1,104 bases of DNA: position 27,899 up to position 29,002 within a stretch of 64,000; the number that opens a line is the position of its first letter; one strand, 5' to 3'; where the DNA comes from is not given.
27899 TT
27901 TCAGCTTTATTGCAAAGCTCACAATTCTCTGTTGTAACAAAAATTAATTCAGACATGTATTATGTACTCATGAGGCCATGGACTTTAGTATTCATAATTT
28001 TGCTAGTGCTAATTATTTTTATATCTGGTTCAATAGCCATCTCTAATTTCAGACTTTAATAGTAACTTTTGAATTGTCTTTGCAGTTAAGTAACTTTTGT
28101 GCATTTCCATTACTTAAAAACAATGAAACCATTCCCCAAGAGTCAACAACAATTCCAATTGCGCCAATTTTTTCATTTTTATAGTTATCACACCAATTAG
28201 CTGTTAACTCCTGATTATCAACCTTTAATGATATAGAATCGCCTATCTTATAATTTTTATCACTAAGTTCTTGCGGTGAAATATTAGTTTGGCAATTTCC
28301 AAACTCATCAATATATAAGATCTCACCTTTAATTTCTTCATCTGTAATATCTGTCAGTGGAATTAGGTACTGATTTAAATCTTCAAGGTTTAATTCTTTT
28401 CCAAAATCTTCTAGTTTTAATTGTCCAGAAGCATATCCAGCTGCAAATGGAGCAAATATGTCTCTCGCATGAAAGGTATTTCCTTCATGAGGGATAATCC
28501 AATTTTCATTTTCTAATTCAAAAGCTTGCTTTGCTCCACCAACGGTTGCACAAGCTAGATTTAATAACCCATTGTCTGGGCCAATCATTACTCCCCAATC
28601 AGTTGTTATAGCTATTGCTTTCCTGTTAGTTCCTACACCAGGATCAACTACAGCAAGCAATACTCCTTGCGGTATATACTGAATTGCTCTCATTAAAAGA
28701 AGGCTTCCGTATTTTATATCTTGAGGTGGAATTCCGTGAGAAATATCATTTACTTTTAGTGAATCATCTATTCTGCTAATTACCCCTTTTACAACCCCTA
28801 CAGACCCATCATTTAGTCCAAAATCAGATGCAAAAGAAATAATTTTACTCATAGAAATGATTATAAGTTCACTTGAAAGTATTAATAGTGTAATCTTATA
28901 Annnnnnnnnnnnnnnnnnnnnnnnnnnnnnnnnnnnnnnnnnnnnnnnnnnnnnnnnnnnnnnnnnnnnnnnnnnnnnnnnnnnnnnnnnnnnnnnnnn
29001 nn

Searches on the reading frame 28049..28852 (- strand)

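Call 59: search_protein_families(library=pfam, proteins=[window:28049-28852:-], max_evalue=0.001)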
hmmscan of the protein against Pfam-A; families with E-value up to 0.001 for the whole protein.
window:28049-28852:- (267 aa): 2 families
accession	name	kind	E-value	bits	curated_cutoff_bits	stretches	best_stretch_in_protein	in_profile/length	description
PF01887.21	SAM_HAT_N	-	4.2e-45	153.5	26.3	1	5-151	1-145/145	SAM hydroxide adenosyltransferase N-terminal domain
PF20257.3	SAM_HAT_C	-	3.5e-16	59.7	25.5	1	176-263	1-83/84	SAM hydroxide adenosyltransferase C-terminal domain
